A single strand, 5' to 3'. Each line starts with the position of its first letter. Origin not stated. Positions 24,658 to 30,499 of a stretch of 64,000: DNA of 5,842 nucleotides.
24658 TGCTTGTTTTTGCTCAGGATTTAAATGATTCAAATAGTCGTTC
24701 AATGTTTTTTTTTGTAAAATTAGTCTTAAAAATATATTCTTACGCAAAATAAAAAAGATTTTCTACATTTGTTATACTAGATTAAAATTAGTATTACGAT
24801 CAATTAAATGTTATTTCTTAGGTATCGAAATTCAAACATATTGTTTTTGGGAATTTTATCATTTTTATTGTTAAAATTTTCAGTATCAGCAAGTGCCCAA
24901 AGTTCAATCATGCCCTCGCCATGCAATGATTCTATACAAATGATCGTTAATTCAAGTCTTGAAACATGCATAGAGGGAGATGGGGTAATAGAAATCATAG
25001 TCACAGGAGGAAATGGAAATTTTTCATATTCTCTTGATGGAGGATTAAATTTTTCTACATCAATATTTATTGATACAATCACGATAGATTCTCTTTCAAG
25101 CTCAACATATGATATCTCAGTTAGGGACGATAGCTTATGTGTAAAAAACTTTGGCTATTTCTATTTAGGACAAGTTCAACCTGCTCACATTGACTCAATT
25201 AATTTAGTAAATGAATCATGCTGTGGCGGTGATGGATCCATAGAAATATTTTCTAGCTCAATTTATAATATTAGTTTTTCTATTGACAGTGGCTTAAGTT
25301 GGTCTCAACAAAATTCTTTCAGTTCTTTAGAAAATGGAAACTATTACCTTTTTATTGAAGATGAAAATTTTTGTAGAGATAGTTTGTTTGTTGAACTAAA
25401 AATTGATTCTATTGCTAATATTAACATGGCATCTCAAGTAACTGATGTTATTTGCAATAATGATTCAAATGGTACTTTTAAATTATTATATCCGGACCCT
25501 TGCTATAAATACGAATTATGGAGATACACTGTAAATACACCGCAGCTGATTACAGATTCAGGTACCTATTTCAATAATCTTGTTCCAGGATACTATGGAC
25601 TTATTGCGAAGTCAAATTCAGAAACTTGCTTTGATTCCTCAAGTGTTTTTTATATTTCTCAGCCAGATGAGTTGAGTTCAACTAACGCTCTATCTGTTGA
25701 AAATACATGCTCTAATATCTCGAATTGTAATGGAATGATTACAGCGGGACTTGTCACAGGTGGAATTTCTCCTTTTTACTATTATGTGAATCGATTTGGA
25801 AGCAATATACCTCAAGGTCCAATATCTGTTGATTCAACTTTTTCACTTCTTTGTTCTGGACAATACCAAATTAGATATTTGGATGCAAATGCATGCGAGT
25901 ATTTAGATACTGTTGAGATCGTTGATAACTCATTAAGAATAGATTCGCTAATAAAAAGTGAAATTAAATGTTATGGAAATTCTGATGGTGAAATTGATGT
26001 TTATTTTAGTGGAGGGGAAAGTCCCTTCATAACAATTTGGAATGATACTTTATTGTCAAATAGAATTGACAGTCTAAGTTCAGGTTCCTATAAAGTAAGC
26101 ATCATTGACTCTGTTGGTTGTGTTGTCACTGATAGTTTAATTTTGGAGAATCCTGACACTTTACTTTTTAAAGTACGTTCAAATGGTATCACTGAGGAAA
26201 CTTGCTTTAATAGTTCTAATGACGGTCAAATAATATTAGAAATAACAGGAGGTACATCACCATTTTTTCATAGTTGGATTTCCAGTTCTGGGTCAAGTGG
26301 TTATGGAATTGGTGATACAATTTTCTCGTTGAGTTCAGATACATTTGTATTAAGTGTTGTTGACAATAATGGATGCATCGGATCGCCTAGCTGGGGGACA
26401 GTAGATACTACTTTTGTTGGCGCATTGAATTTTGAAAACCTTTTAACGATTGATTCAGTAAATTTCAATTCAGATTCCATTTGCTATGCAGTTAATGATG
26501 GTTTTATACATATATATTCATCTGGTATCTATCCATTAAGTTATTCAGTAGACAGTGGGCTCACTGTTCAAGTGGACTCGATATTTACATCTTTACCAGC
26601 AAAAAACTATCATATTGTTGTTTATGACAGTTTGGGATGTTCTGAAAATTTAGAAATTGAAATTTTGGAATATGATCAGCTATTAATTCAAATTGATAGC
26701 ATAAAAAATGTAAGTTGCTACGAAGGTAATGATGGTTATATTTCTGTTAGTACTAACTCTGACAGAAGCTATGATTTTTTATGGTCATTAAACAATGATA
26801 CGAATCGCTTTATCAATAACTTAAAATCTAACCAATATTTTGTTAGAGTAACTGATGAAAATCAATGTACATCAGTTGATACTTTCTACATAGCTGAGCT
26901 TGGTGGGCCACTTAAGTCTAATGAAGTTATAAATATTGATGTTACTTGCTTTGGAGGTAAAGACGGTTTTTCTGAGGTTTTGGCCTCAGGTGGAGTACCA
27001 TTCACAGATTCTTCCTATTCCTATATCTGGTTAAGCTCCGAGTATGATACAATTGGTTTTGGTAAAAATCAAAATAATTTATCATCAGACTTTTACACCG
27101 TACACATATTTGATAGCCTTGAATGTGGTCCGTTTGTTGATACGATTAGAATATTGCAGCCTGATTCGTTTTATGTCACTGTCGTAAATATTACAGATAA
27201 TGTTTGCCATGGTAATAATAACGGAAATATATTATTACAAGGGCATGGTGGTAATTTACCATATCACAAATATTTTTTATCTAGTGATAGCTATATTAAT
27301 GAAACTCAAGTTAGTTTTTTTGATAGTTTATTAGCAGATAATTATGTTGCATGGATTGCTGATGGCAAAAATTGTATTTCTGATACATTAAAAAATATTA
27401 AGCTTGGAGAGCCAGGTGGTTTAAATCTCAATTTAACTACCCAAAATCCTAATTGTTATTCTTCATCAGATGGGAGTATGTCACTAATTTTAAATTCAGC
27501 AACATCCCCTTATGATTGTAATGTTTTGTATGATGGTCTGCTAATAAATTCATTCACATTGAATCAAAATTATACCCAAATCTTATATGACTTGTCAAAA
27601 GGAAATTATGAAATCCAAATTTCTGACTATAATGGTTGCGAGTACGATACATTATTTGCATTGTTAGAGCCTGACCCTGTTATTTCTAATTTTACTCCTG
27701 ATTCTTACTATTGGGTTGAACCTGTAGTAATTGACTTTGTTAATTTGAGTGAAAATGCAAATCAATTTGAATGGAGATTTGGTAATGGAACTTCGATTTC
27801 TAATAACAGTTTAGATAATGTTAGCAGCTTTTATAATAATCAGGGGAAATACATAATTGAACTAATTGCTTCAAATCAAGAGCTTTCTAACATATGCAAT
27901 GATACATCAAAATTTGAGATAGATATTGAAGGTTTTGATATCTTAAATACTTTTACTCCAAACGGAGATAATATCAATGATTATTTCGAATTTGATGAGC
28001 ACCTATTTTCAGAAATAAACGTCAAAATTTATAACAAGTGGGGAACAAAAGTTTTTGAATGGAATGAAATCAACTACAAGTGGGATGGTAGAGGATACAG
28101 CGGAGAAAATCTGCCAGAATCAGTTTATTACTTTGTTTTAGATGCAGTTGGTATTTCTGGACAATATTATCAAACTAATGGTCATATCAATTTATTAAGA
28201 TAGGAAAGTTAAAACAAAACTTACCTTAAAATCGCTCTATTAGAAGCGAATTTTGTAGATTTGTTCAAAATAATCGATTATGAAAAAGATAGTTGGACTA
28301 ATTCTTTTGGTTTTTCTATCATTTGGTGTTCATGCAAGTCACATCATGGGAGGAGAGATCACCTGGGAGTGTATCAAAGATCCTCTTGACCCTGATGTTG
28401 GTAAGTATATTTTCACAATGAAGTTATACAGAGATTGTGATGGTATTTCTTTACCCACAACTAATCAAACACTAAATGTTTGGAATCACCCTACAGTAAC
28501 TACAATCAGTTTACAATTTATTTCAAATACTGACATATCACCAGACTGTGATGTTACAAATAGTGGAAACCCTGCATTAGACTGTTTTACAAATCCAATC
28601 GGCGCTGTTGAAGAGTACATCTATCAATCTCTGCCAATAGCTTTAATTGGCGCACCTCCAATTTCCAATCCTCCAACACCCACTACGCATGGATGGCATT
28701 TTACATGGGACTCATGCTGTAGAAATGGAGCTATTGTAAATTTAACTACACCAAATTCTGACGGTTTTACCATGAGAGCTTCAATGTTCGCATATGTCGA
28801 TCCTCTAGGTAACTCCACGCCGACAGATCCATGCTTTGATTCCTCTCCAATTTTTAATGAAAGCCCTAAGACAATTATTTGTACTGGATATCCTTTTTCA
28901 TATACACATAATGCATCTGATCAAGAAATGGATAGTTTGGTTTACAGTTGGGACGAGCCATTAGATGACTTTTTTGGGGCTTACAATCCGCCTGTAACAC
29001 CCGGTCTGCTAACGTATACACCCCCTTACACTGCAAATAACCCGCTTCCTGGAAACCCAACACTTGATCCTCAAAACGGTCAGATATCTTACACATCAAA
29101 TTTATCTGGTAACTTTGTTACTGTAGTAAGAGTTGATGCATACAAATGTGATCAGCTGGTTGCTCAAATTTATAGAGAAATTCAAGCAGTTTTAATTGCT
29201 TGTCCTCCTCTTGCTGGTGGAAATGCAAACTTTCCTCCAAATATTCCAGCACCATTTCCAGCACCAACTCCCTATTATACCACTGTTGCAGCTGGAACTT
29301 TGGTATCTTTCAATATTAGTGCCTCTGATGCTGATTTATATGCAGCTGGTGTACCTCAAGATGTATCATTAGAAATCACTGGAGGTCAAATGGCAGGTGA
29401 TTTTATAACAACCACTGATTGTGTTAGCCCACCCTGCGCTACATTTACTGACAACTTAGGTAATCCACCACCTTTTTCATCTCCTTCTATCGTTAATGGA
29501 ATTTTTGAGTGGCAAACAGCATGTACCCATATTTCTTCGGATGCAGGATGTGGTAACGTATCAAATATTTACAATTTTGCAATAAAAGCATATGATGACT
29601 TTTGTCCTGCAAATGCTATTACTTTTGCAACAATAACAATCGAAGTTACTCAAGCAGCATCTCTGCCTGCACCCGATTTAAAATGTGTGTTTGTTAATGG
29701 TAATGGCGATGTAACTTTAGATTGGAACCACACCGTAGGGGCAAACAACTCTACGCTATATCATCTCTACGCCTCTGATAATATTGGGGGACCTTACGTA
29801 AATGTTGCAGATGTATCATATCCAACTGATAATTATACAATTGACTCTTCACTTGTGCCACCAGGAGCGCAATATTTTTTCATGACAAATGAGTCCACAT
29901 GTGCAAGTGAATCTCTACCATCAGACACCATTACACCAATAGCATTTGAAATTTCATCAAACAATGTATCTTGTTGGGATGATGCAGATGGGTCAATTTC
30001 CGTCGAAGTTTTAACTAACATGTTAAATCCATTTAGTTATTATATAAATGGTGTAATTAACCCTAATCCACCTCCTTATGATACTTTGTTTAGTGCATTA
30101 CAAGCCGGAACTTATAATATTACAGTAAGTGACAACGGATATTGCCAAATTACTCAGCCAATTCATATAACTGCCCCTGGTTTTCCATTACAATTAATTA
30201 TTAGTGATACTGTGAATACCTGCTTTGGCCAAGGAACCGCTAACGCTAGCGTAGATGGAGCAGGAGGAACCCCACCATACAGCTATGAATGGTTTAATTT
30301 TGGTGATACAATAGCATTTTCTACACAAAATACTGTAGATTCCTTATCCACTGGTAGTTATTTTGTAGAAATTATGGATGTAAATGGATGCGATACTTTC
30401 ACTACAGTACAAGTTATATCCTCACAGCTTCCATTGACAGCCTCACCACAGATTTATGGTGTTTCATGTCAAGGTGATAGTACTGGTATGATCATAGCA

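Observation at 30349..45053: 2.8-kb direct repeat with 2,646 nt of perfect identity gives two adhesin genes the same stalk and sorting domain under different heads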

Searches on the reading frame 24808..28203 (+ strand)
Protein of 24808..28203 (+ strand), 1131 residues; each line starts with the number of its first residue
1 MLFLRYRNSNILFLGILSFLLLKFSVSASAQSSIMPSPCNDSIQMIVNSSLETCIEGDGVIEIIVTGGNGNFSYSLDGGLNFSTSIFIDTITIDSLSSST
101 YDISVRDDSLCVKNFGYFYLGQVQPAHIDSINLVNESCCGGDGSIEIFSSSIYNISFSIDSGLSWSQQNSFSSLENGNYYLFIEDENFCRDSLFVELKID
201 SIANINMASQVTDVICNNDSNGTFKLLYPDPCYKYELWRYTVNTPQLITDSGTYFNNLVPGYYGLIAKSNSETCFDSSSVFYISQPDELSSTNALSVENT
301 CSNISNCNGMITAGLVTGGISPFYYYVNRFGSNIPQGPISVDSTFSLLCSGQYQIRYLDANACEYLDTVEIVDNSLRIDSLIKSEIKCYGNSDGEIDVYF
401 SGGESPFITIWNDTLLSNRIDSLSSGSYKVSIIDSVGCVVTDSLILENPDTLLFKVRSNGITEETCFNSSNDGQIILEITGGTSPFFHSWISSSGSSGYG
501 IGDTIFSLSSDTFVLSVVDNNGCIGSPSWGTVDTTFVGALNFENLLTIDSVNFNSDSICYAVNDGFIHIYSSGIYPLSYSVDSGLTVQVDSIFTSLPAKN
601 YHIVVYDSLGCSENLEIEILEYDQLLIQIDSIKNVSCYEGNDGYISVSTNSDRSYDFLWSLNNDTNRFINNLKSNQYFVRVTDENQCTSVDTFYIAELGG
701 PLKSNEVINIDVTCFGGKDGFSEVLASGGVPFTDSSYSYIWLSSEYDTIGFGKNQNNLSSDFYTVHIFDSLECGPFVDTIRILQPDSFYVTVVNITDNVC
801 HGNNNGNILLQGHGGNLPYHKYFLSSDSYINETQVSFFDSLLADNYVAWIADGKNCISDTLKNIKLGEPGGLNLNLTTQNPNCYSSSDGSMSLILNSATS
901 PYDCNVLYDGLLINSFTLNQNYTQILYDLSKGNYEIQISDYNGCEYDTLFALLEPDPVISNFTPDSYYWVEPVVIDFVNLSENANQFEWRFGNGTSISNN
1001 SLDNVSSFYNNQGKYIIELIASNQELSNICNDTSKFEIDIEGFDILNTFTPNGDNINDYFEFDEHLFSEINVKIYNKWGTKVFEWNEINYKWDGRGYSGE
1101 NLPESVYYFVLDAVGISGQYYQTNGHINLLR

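Call 5: search_protein_families(library=pfam, proteins=[window:24808-28203:+], max_evalue=0.01)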
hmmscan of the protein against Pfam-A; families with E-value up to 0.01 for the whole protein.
window:24808-28203:+ (1131 aa): 4 families
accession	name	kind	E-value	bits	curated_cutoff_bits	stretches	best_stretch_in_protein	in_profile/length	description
PF13573.12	SprB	-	4.7e-24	84.2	28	2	53-80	8-36/37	SprB repeat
PF13585.12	CHU_C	-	9.8e-17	61.3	27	1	1044-1126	2-83/86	CHU_C Type IX secretion signal domain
PF18911.6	PKD_4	-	0.00054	20.4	27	1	982-1032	31-79/85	PKD domain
PF00801.26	PKD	-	0.0025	18.2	23.5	0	986-1024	31-68/80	PKD domain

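Call 6: search_protein_families(library=ncbifam, proteins=[window:24808-28203:+], max_evalue=0.01)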
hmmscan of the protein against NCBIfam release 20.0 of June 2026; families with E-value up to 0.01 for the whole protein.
window:24808-28203:+ (1131 aa): 1 family
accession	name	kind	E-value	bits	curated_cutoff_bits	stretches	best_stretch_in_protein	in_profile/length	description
TIGR04131.1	Bac_Flav_CTERM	domain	2.4e-12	46.8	35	1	1044-1131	2-85/85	T9SS type B sorting domain-containing protein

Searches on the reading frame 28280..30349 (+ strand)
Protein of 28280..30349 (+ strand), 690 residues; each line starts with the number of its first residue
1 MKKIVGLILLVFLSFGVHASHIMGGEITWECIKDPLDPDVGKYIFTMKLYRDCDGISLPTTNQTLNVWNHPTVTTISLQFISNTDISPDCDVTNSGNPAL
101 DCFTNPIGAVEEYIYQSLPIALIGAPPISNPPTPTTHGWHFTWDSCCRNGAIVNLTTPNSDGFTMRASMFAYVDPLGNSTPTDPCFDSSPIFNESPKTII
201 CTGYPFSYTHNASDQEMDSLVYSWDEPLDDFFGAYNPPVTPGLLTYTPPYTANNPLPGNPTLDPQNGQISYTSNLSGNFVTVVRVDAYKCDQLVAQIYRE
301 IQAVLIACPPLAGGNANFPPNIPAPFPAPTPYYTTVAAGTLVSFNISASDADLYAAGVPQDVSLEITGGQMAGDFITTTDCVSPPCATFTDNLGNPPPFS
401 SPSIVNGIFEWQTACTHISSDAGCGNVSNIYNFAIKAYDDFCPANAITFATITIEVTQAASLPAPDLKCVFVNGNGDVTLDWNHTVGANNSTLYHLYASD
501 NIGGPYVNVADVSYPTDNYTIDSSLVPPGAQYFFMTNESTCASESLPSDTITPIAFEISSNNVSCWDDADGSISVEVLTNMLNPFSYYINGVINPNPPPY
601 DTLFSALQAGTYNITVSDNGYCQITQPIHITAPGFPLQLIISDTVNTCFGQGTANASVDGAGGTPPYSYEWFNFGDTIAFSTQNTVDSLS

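Call 25: find_homologous_proteins(query=window:28280-30349:+)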
Query window:28280-30349:+ (690 aa): 425 proteins with E <= 0.001 among 8000 candidates; the best 120 are listed.
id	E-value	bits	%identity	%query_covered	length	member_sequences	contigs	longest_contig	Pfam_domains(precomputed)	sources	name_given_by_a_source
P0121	8.3e-265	899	57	100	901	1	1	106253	PF13573.13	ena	-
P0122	3.1e-260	884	61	93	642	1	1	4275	-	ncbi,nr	ncbi:MAG: hypothetical protein H8D60_00165, partial [Cryomorphaceae bacterium]|nr:hypothetical prote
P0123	6.6e-260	883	57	100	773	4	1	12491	PF13573.13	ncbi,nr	ncbi:MAG TPA: hypothetical protein EYQ09_06375, partial [Flavobacteriales bacterium]|nr:hypothetical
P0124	1.0e-239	816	63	82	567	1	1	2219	-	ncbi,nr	ncbi:MAG: hypothetical protein QF383_03545, partial [Flavobacteriales bacterium]|nr:hypothetical pro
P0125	4.5e-235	801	58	91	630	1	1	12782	-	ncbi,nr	ncbi:hypothetical protein OAK24_01735, partial [Flavobacteriales bacterium]|nr:hypothetical protein 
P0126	6.4e-233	794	48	97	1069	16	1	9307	PF13573.13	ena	-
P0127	1.1e-224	766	54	98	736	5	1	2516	-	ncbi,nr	ncbi:hypothetical protein N9815_01910, partial [Flavobacteriales bacterium]|nr:hypothetical protein 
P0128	2.0e-222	759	61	82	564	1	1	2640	-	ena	-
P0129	4.2e-218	745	54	93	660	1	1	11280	-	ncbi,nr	ncbi:hypothetical protein OAJ65_02880, partial [Flavobacteriales bacterium]|nr:hypothetical protein 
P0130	7.2e-205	701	47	98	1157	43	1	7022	PF13573.13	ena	-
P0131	2.4e-199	683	54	80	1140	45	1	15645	PF13585.13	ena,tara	tara:strand:+ start:944 stop:4366 length:3423 start_codon:yes stop_codon:yes gene_type:complete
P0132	6.4e-199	681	65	67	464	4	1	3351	-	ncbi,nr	ncbi:MAG: hypothetical protein HOL74_04325, partial [Flavobacteriales bacterium]|nr:hypothetical pro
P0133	2.4e-197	676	64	68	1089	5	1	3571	PF18962.8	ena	-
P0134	3.3e-197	676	58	78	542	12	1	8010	-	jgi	jgi:hypothetical protein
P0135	1.9e-196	673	52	85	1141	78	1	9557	PF13585.13,PF00041.28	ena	-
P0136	8.3e-196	671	53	80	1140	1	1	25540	PF13585.13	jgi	-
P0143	3.9e-191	656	51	85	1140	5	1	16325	PF13585.13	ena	-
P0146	8.6e-191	654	52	80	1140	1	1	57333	PF13585.13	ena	-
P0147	9.1e-191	654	52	80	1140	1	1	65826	PF13585.13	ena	-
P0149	1.4e-190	654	52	81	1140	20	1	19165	PF13585.13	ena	-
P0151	2.0e-190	653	51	82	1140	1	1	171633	PF13585.13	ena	-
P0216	1.8e-144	501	46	81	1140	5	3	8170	PF13585.13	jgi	-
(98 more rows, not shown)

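Call 42: predict_structure(alignment_id=A2)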
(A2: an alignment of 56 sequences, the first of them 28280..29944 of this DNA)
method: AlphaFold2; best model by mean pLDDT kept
length: 555 residues; sequences in the alignment: 56
mean_pLDDT: 88.7   pTM: 0.80
mean pLDDT of the five models: 88.7, 88.7, 87.8, 85.7, 85.5
residues with pLDDT >= 90: 330; 70-90: 198; 50-70: 26; < 50: 1
segments of 3 or more residues with pLDDT < 50: none
pLDDT, mean of each block of 10 residues (from residue 1): 85 69 93 92 95 89 95 96 93 92 89 97 85 77 88 90 91 83 72 83 85 82 92 75 92 93 90 92 92 92 91 89 89 89 96 94 93 94 91 96 97 82 68 93 92 86 83 92 84 92 94 93 91 89 84 76
secondary structure, 60 per line:
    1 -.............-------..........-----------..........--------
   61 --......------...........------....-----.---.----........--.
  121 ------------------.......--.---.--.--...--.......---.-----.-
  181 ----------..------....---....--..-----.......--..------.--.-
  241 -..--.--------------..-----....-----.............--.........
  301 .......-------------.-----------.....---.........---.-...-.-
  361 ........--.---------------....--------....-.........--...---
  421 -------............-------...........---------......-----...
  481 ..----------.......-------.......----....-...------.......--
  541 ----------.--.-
elements in order: H2-14 E22-31 E43-52 E63-68 E75-85 H92-95 E110-117 E139-145 E163-169 E199-202 E206-209 E219-225 E268-271 E277-289 E292-307 E333-337 E341-349 E361-368 E387-390 E399-402 E404-412 E428-439 E447-457 E467-472 E478-482 E493-499 E507-513 E518-521 E532-538
